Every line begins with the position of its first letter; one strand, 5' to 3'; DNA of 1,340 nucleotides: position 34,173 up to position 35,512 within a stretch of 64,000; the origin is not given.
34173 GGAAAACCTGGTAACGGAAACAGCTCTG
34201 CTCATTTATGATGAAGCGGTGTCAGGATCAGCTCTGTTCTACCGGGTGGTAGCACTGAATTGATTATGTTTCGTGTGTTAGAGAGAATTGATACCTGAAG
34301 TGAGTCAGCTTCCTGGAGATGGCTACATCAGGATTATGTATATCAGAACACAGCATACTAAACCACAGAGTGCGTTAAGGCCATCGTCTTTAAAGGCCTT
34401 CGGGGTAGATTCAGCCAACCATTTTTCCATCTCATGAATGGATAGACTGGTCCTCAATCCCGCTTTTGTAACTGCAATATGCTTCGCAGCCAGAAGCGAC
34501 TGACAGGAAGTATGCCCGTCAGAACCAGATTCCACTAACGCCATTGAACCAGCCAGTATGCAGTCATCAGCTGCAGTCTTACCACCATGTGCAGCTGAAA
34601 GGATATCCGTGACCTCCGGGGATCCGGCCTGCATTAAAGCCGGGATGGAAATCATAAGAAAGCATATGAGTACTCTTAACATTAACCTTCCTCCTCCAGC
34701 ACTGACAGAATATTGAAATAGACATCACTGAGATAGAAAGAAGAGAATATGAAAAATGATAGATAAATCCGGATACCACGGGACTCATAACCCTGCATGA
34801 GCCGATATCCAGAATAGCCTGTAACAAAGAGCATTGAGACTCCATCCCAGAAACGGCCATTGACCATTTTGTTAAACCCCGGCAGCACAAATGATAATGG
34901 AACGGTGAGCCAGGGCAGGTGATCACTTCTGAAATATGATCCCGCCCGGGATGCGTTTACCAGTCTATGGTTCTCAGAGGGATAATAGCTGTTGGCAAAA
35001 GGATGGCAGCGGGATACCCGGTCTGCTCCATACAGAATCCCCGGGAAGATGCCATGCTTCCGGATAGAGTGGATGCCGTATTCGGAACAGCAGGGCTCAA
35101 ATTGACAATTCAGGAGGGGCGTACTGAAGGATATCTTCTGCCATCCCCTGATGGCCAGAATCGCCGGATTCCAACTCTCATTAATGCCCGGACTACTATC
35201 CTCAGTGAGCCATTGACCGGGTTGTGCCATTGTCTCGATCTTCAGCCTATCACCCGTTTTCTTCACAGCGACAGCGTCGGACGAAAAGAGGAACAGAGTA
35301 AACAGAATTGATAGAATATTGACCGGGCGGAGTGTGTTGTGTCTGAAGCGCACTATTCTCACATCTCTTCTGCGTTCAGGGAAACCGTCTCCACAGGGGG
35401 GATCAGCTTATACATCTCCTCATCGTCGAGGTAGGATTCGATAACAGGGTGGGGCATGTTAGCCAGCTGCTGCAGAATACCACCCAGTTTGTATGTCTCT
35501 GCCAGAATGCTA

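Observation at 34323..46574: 12-kb, 14-gene co-directional flagellar export operon that carries HDOD and HisKA-only GAF/PAS sensors instead of chemotaxis genes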

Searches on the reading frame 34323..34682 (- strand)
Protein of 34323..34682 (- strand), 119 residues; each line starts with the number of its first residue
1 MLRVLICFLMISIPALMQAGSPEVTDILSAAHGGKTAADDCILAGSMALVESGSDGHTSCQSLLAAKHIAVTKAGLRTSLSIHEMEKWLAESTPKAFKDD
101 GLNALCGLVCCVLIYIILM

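Call 5: search_protein_families(library=pfam, proteins=[window:34323-34682:-], max_evalue=1)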
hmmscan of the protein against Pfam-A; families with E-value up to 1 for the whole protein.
window:34323-34682:- (119 aa): 2 families
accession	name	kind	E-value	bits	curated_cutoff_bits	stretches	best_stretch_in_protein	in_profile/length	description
PF14113.12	Tae4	-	0.11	13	27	1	38-92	2-50/125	Type VI secretion system (T6SS), amidase effector protein 4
PF04029.19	2-ph_phosp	-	0.16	11.5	26.4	1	21-91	132-201/226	2-phosphosulpholactate phosphatase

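Call 20: search_protein_families(library=ncbifam, proteins=[window:34323-34682:-], max_evalue=0.1)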
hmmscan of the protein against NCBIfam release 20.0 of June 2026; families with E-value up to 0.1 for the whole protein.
window:34323-34682:- (119 aa): 0 families

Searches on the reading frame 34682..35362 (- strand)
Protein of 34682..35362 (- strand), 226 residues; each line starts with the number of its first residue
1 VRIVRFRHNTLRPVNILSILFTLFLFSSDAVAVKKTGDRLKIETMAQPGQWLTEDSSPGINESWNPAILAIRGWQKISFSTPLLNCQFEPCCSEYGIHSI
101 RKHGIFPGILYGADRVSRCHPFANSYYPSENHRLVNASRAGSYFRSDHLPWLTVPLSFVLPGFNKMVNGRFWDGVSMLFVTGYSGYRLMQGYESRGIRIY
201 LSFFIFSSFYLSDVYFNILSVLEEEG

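Call 5: search_protein_families(library=pfam, proteins=[window:34682-35362:-], max_evalue=1)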
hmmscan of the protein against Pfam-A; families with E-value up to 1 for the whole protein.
window:34682-35362:- (226 aa): 1 family
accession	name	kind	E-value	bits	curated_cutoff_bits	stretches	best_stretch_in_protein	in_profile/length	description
PF01809.23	YidD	-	2.8e-16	59.5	27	1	67-125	4-62/67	Putative membrane protein insertion efficiency factor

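Call 20: search_protein_families(library=ncbifam, proteins=[window:34682-35362:-], max_evalue=0.1)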
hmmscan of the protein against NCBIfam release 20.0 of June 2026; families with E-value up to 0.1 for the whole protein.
window:34682-35362:- (226 aa): 1 family
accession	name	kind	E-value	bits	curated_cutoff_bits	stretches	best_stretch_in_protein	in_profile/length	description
TIGR00278.2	TIGR00278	equivalog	1.1e-12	47.6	40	1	67-124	4-61/64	membrane protein insertion efficiency factor YidD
